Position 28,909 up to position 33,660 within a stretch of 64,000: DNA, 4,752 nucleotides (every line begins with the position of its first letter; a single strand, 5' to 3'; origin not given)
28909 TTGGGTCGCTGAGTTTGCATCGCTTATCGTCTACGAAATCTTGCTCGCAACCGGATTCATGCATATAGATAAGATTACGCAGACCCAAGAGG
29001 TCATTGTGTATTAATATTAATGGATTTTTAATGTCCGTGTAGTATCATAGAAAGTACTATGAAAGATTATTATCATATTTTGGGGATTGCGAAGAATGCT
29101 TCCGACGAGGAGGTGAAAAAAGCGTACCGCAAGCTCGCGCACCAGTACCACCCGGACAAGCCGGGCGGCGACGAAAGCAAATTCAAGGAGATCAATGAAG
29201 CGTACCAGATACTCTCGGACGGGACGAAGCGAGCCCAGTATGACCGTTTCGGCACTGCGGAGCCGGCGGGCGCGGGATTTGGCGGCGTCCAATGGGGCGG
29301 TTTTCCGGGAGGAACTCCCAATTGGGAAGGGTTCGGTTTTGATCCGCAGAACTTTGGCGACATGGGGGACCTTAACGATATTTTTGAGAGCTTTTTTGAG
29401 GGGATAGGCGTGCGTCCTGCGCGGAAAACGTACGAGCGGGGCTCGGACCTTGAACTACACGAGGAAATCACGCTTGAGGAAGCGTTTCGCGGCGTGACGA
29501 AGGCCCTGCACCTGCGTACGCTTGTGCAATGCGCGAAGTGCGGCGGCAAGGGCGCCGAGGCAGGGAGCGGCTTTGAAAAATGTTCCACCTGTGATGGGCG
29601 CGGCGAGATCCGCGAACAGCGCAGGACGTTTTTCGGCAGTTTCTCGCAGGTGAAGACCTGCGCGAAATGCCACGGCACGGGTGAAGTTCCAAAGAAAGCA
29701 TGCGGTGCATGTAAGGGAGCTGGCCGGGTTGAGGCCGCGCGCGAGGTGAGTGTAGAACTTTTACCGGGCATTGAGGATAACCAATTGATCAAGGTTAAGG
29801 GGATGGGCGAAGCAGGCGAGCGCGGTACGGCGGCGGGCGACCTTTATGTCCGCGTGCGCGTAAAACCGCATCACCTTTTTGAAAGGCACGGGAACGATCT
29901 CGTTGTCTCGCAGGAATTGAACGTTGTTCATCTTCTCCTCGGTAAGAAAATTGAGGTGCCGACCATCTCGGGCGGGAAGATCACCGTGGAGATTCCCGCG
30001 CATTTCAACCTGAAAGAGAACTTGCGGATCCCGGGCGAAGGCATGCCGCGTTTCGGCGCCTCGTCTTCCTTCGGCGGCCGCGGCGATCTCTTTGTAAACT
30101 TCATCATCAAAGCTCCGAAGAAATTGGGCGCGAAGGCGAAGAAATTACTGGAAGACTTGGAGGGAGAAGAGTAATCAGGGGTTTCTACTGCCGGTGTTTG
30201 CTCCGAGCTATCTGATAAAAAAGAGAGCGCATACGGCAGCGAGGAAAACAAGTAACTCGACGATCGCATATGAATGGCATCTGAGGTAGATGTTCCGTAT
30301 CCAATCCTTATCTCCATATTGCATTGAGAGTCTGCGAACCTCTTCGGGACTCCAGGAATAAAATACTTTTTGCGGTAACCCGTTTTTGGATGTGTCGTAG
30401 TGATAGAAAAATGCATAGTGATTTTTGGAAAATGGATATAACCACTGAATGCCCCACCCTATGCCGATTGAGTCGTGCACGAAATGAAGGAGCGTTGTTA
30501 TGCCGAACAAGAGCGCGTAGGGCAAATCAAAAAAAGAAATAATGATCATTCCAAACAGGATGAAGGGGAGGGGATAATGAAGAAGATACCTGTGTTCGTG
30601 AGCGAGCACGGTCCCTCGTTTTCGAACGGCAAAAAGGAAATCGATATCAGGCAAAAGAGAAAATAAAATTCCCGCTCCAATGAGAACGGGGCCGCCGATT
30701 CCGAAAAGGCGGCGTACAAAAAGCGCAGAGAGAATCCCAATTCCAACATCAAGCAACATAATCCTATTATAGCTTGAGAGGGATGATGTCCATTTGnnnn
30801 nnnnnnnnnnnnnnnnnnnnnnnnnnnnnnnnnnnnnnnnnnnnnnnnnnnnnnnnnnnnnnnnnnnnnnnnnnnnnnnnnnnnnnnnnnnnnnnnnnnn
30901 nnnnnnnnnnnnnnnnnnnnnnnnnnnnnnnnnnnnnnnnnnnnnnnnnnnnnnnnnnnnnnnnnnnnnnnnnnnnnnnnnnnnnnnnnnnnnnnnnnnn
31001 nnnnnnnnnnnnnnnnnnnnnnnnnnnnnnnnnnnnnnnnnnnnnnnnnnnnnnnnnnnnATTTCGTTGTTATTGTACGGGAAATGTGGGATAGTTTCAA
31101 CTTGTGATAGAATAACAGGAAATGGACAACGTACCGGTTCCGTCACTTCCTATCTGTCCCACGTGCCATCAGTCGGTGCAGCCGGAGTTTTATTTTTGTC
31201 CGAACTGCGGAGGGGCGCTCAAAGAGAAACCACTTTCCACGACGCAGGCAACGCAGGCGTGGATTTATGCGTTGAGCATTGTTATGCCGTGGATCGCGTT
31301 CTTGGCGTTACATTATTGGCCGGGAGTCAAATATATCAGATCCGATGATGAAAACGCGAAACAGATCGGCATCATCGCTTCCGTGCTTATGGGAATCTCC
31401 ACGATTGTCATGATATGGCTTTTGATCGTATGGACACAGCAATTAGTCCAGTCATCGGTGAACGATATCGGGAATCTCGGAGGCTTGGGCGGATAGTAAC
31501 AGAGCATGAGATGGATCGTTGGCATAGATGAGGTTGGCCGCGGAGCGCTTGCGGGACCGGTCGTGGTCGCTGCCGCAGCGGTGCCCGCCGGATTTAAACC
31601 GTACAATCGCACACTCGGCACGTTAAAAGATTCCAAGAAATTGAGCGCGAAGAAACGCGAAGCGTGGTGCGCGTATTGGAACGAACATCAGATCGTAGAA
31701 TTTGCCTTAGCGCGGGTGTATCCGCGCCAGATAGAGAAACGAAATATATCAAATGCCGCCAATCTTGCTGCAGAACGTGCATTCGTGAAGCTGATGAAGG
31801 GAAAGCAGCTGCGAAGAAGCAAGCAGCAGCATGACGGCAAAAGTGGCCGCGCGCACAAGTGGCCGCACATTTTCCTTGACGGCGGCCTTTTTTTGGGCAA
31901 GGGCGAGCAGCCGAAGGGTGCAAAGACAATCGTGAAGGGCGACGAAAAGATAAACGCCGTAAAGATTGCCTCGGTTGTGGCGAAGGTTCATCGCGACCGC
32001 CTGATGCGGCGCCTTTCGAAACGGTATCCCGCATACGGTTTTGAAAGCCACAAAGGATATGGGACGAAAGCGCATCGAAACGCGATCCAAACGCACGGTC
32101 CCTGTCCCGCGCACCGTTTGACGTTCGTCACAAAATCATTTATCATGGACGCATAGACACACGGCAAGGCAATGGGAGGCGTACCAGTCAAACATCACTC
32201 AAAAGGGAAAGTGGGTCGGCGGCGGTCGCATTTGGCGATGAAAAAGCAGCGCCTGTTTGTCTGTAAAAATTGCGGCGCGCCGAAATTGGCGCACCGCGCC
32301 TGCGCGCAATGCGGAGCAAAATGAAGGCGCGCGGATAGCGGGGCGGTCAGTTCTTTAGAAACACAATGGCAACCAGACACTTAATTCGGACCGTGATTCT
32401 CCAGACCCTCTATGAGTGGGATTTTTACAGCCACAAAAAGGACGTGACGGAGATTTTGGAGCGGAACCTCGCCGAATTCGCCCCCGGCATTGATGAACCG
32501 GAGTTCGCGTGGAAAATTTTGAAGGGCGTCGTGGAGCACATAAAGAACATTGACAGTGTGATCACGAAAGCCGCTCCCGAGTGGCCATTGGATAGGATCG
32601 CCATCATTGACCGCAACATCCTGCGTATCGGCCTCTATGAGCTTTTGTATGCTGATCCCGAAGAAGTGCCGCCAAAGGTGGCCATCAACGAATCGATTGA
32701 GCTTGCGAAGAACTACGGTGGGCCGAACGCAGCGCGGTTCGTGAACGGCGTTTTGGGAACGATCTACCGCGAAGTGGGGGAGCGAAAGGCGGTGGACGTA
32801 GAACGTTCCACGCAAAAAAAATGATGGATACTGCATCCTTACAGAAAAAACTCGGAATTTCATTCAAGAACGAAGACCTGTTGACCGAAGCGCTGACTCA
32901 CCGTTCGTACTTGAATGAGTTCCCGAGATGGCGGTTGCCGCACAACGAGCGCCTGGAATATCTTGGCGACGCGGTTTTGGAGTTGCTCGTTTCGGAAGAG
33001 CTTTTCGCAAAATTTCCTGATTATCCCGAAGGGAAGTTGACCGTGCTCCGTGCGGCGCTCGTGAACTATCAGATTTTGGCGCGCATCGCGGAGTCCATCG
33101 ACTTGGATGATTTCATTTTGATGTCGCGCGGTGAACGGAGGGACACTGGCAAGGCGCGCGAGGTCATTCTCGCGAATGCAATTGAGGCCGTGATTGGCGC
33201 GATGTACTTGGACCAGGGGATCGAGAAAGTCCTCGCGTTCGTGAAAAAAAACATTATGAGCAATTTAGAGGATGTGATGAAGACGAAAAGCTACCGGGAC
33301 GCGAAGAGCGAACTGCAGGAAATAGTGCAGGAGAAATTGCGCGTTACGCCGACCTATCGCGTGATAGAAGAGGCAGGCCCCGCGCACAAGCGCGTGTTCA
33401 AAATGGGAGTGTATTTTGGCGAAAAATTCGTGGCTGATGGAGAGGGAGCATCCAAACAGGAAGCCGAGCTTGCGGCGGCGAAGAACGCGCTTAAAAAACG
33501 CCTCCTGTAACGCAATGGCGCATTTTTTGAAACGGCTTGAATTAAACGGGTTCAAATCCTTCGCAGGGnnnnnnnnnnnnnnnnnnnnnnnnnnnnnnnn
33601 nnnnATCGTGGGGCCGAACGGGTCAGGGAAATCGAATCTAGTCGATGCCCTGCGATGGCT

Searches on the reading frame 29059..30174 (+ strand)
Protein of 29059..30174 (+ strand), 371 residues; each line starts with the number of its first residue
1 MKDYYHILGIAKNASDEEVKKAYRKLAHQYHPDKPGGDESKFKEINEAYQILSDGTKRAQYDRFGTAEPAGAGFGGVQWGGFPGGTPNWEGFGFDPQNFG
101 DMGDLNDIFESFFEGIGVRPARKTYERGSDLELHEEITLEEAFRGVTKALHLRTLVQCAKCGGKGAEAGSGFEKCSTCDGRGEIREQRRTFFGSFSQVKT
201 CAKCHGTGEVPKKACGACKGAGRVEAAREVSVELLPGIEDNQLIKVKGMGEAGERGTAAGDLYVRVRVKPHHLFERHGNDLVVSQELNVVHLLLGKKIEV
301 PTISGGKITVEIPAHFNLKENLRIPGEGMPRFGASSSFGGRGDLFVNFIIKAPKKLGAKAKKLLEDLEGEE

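Call 46: search_protein_families(library=pfam, proteins=[window:29059-30174:+], max_evalue=0.00001)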
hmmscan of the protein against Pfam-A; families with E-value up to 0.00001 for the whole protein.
window:29059-30174:+ (371 aa): 3 families
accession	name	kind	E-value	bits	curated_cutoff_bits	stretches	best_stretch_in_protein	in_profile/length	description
PF01556.23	DnaJ_C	-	7e-38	130.5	26.6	1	133-353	3-152/152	DnaJ C terminal domain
PF00226.36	DnaJ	-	4.3e-25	88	27.8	1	3-62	1-63/63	DnaJ domain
PF00684.25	DnaJ_CXXCXGXG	-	7.9e-14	52.1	32.7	1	158-222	1-65/65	DnaJ central domain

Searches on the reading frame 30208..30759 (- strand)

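Call 46: search_protein_families(library=pfam, proteins=[window:30208-30759:-], max_evalue=0.00001)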
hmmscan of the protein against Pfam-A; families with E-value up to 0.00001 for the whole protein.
window:30208-30759:- (183 aa): 1 family
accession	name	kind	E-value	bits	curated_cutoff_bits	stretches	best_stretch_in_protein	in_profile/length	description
PF04307.19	YdjM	-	1e-10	41.8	29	1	6-123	8-135/176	YdjM inner membrane protein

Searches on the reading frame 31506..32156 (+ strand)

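Call 46: search_protein_families(library=pfam, proteins=[window:31506-32156:+], max_evalue=0.00001)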
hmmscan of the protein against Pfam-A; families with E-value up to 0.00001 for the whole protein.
window:31506-32156:+ (216 aa): 1 family
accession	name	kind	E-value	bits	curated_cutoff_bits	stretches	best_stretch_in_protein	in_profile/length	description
PF01351.25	RNase_HII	-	2e-31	109.9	25.8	1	5-209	1-198/199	Ribonuclease HII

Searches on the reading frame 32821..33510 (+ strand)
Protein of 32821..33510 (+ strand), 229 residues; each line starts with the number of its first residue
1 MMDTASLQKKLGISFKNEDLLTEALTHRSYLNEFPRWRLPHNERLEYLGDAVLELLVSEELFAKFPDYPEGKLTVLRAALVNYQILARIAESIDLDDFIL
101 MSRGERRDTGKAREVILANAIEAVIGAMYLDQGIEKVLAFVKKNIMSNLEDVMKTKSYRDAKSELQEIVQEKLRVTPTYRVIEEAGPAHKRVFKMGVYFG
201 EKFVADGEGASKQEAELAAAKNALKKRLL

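Call 48: search_protein_families(library=pfam, proteins=[window:32821-33510:+], max_evalue=0.00001)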
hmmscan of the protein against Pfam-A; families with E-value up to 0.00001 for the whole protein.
window:32821-33510:+ (229 aa): 4 families
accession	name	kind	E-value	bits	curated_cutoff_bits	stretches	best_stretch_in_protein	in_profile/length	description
PF14622.11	Ribonucleas_3_3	-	7.5e-38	130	35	1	17-148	1-127/128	Ribonuclease-III-like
PF00636.31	Ribonuclease_3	-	9.9e-26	90.9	27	1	43-133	1-102/102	Ribonuclease III domain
PF00035.32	dsrm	-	1.1e-17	64.7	23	1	161-226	1-65/66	Double-stranded RNA binding motif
PF22935.1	RM44_endonuclase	-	2.6e-10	40.9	27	1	7-128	9-139/139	Large ribosomal subunit protein mL44, endonuclease domain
